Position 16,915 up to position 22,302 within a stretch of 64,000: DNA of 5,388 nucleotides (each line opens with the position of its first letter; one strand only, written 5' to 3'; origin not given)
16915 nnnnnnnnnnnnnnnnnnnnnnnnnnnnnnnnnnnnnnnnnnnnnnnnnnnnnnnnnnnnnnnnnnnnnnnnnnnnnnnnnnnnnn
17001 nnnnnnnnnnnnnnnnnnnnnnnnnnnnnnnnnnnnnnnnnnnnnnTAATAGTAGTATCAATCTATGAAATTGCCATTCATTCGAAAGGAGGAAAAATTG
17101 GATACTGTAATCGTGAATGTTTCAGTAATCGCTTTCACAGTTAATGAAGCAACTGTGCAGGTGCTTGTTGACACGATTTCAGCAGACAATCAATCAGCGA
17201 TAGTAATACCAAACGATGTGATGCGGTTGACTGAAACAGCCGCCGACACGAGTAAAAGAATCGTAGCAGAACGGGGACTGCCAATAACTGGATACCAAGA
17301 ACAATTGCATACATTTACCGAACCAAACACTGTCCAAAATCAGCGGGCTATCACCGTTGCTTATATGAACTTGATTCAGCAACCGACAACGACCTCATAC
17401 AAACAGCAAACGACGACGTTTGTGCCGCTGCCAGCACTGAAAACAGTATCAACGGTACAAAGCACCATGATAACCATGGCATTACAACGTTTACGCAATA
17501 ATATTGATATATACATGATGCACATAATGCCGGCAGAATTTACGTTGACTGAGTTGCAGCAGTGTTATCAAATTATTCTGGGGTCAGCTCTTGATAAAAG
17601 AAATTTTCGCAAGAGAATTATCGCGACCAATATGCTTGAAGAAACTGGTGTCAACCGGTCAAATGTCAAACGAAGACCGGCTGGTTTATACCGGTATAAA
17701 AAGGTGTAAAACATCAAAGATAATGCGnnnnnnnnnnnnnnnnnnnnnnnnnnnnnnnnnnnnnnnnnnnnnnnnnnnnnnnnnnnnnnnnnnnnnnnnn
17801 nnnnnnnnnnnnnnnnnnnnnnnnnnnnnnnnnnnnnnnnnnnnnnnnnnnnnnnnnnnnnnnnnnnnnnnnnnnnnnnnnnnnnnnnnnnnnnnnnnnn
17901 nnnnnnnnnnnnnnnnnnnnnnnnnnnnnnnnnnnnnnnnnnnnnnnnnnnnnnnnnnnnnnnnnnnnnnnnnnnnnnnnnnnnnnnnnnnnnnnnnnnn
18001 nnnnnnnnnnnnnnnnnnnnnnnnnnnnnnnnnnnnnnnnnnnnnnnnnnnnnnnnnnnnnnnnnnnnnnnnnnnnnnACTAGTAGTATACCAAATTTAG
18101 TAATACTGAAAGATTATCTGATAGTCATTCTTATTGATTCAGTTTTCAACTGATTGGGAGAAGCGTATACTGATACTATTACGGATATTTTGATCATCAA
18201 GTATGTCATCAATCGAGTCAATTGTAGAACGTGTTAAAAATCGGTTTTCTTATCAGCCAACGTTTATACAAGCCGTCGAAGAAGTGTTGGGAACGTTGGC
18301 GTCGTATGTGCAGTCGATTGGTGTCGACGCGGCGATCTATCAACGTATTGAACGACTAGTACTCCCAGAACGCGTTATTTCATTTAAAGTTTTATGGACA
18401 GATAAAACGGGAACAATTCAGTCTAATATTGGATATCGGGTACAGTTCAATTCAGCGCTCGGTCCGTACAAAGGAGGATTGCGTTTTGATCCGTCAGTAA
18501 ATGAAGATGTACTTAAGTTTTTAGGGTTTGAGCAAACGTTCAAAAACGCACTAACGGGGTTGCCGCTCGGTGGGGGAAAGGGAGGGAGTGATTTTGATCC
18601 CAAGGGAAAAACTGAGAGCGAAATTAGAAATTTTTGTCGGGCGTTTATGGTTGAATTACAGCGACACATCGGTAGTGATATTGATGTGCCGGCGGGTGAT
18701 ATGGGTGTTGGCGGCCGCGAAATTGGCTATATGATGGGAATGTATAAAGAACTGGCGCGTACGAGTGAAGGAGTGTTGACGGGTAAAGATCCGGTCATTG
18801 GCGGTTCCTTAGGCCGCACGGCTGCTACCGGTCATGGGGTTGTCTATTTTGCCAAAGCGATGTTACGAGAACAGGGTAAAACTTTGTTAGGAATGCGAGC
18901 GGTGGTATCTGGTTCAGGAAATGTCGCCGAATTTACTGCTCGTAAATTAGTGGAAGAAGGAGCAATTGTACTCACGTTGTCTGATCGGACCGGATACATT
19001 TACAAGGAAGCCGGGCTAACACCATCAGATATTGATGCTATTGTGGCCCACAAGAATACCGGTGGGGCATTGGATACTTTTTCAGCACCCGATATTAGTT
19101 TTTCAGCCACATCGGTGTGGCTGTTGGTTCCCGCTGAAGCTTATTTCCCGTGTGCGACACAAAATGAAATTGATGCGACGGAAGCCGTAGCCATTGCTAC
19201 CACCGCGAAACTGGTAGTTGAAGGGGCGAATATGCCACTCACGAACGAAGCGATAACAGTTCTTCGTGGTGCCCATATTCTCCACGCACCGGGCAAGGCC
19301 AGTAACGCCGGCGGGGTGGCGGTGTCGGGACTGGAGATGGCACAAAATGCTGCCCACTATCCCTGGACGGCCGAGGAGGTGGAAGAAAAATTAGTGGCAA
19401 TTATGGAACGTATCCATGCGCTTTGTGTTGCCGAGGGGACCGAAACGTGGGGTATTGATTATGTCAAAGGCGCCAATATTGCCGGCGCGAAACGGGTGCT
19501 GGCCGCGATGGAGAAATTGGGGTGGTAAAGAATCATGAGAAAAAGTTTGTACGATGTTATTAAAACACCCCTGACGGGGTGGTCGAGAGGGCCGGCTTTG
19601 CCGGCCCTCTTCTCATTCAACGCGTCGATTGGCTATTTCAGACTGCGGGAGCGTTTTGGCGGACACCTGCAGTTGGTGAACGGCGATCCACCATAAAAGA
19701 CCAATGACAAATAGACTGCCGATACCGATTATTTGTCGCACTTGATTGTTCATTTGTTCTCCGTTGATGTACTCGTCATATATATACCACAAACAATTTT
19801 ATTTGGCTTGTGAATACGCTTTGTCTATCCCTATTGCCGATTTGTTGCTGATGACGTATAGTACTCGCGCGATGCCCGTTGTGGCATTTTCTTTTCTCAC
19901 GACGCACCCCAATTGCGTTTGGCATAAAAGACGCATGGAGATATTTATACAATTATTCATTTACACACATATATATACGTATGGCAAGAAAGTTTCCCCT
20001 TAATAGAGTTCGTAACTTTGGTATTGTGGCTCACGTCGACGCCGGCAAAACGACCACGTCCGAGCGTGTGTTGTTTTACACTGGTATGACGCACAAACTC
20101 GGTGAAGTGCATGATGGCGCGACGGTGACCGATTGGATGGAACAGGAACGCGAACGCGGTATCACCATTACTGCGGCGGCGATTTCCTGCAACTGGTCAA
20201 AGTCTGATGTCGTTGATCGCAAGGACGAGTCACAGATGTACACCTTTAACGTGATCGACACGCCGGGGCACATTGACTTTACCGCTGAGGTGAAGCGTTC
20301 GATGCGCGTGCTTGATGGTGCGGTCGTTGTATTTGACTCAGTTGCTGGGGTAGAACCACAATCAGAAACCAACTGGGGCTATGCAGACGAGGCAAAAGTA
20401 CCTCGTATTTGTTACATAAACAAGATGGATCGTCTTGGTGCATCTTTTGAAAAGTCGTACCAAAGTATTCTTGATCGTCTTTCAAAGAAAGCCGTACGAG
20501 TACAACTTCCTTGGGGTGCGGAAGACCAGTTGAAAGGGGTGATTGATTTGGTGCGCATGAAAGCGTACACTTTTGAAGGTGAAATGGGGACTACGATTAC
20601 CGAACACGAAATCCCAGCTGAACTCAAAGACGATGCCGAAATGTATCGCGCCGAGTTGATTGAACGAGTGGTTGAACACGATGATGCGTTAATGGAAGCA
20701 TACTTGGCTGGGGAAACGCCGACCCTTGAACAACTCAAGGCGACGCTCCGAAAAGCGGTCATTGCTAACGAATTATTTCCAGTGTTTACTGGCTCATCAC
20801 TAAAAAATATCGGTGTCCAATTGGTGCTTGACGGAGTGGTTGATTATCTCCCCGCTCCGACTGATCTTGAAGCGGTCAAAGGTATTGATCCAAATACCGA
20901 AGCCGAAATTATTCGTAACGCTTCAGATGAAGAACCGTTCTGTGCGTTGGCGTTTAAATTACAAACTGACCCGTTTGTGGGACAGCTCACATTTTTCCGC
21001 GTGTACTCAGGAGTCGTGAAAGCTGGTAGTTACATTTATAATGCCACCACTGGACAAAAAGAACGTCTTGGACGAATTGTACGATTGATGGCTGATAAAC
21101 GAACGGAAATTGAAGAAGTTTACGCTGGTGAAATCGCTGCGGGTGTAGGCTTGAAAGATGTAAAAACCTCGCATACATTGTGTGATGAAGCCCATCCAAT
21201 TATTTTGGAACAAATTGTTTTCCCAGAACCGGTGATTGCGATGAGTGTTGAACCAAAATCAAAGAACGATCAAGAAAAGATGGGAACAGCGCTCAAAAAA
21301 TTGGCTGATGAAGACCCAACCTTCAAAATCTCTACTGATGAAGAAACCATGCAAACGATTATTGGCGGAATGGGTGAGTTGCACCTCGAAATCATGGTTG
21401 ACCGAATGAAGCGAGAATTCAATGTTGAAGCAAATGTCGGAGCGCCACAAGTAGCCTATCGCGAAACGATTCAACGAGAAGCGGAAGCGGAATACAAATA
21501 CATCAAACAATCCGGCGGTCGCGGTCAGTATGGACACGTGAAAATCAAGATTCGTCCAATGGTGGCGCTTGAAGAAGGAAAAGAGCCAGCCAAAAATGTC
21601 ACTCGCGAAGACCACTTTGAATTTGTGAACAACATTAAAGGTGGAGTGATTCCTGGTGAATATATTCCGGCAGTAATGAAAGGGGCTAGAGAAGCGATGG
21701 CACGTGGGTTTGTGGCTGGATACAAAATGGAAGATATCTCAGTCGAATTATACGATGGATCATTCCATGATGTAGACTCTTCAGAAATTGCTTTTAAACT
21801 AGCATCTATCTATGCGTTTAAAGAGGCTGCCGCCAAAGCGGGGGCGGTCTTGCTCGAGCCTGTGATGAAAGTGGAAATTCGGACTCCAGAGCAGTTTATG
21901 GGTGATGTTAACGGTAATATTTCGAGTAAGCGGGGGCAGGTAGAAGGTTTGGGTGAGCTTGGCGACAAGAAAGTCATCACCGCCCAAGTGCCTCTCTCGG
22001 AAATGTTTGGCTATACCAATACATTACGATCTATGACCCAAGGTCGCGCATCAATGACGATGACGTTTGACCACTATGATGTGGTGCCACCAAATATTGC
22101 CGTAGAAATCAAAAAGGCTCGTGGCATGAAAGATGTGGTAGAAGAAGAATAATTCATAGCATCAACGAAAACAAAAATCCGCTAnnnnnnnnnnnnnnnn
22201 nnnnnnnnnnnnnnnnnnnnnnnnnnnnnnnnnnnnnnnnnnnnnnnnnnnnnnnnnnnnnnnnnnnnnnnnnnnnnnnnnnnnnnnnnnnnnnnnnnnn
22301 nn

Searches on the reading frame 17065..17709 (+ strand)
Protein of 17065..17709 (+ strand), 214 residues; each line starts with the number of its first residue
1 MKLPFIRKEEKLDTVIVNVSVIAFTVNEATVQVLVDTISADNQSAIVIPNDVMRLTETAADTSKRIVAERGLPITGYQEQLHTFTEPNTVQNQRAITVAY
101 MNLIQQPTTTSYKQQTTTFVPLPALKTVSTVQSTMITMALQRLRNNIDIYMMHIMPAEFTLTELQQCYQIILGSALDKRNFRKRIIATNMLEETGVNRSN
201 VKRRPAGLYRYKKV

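Call 84: search_protein_families(library=pfam, proteins=[window:17065-17709:+], max_evalue=0.00001)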
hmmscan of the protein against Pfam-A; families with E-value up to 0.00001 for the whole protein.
window:17065-17709:+ (214 aa): 2 families
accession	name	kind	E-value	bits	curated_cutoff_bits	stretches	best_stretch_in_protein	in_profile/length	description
PF21906.2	NrtR_WHD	-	5.4e-23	81.4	27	1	152-210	2-60/61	NrtR DNA-binding winged helix domain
PF19368.5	AraR_C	-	4e-12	46.6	23.8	1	152-212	6-67/82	AraR C-terminal winged HTH domain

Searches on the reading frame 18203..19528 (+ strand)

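Call 84: search_protein_families(library=pfam, proteins=[window:18203-19528:+], max_evalue=0.00001)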
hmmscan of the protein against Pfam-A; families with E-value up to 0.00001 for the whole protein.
window:18203-19528:+ (441 aa): 2 families
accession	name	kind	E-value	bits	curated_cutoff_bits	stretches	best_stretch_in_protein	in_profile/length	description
PF00208.27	ELFV_dehydrog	-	6.3e-73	245.9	23.4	1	200-440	1-241/241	Glutamate/Leucine/Phenylalanine/Valine dehydrogenase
PF02812.23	ELFV_dehydrog_N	-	6.9e-51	171.8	25.3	1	55-182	1-128/129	Glu/Leu/Phe/Val dehydrogenase, dimerisation domain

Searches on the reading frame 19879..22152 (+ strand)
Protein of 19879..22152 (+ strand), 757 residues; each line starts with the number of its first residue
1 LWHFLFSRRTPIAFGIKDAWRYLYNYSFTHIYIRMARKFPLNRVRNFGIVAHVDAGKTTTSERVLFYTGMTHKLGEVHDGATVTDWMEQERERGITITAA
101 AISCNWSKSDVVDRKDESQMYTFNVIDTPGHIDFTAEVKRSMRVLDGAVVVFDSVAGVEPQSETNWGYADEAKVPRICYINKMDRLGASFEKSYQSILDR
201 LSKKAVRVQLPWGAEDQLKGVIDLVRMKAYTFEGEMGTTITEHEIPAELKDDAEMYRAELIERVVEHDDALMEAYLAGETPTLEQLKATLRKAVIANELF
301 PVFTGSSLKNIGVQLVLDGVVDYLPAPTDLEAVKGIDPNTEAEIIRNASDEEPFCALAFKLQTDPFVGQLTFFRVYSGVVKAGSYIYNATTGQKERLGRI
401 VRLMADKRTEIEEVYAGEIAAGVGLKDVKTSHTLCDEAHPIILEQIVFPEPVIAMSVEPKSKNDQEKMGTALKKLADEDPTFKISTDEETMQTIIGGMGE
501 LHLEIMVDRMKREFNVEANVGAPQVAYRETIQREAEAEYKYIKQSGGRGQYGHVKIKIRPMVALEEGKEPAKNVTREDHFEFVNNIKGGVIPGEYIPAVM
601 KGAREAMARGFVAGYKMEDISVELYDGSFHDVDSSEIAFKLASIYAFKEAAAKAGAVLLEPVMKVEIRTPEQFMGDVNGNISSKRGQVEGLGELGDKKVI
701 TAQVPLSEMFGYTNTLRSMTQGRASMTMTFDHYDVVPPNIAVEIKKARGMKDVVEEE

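Call 84: search_protein_families(library=pfam, proteins=[window:19879-22152:+], max_evalue=0.00001)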
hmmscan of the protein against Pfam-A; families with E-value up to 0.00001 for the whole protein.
window:19879-22152:+ (757 aa): 7 families
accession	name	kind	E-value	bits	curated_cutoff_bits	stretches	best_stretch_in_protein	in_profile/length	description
PF00009.33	GTP_EFTU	-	6.4e-59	199.1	26.5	1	43-325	2-187/188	Elongation factor Tu GTP binding domain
PF03764.24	EFG_IV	-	3.4e-39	133.8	24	1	523-654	1-120/121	Elongation factor G, domain IV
PF14492.12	EFG_III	-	1e-33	115.6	27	1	448-521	1-74/75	Elongation Factor G, domain III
PF00679.30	EFG_C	-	1.4e-29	102.4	27.9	1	657-741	1-86/89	Elongation factor G C-terminus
PF03144.31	GTP_EFTU_D2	-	2.2e-17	63.7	30.3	1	368-435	1-73/73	Elongation factor Tu domain 2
PF22042.2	EF-G_D2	-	1.1e-15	57.9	27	1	353-436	1-83/84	Elongation factor G domain 2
PF16658.11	RF3_C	-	2.6e-08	34.2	40.1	1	454-537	12-95/132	Class II release factor RF3, C-terminal domain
